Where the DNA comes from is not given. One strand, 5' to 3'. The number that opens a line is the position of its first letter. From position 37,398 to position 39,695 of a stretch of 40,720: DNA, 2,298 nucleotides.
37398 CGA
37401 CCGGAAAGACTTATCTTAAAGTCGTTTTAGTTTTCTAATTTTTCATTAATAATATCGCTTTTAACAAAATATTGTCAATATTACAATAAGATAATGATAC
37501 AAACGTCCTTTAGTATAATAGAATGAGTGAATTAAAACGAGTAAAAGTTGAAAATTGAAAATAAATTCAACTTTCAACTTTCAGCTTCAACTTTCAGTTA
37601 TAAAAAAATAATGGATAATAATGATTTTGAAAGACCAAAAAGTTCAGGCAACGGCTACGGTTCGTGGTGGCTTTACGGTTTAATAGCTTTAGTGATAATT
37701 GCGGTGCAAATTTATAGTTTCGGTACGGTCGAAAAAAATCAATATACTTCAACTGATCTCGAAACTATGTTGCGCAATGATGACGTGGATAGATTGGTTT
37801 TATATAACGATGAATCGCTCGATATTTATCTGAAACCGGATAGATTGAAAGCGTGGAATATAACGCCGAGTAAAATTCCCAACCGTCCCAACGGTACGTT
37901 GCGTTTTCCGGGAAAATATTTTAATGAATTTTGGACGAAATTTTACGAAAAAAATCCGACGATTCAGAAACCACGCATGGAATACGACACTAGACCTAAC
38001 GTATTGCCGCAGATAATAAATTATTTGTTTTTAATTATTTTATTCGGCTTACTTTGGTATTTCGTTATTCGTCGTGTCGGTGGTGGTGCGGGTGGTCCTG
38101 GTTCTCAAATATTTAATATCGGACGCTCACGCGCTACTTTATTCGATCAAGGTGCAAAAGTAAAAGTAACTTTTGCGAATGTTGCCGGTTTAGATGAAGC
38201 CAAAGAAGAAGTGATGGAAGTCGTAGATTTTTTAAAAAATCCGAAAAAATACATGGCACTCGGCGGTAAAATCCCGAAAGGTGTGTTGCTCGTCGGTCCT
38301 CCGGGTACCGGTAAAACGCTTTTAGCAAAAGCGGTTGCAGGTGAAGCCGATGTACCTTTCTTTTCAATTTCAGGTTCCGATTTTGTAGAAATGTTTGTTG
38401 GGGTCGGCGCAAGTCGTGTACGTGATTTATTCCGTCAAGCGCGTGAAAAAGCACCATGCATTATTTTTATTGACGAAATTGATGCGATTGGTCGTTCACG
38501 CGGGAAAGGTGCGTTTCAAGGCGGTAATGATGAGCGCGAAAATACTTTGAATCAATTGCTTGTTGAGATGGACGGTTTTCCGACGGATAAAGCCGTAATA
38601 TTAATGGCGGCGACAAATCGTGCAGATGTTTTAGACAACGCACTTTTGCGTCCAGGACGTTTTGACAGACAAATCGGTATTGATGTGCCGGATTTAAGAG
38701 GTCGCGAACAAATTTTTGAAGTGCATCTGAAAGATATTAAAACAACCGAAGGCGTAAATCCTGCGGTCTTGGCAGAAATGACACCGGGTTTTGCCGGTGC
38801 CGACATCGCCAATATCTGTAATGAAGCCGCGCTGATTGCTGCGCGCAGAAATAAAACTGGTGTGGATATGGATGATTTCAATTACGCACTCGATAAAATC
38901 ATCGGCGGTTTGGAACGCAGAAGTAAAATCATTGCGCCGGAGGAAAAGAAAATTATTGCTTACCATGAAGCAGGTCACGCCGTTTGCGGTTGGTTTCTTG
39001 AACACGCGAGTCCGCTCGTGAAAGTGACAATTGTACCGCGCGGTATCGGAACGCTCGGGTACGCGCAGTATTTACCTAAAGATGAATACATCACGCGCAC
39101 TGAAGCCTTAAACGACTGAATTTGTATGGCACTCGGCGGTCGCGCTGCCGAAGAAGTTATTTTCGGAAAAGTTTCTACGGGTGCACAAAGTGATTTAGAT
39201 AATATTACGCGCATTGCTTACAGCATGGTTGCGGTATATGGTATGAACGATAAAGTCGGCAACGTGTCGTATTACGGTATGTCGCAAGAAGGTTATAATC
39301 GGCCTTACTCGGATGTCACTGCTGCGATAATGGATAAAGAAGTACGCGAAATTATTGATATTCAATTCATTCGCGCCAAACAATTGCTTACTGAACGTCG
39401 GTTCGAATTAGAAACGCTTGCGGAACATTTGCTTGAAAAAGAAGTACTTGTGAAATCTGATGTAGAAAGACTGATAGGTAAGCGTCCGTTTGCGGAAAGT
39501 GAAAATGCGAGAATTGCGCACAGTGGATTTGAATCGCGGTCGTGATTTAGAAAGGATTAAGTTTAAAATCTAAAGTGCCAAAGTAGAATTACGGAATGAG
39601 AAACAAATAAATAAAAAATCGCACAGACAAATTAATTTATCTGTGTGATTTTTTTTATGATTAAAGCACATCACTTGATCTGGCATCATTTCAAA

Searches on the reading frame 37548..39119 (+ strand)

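Call 20: search_protein_families(library=pfam, proteins=[window:37548-39119:+], max_evalue=0.00001)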
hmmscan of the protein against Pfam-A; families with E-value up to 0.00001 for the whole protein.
window:37548-39119:+ (523 aa): 5 families
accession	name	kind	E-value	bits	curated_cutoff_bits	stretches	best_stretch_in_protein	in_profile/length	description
PF00004.35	AAA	-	2.3e-46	157.9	21.2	1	246-379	1-130/131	ATPase family associated with various cellular activities (AAA)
PF01434.24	Peptidase_M41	-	1e-19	71.6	29.9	1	461-519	2-61/191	Peptidase family M41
PF17862.7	AAA_lid_3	-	2.7e-14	52.8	27.2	1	403-445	2-44/45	AAA+ lid domain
PF07728.20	AAA_5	-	1.4e-06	28.8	22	1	245-366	1-135/139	AAA domain (dynein-related subfamily)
PF06480.20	FtsH_ext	-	4.8e-06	27.2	25.5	0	40-107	1-55/103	FtsH Extracellular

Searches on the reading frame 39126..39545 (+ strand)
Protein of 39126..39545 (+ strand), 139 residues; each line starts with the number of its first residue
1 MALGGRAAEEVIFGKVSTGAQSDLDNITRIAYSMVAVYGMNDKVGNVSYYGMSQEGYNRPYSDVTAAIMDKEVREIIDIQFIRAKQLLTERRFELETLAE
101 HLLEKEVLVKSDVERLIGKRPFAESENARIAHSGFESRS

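Call 20: search_protein_families(library=pfam, proteins=[window:39126-39545:+], max_evalue=0.00001)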
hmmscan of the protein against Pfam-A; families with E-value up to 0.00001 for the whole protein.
window:39126-39545:+ (139 aa): 1 family
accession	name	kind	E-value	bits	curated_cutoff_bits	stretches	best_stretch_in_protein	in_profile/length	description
PF01434.24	Peptidase_M41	-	6.1e-35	121.2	29.9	1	1-116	68-191/191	Peptidase family M41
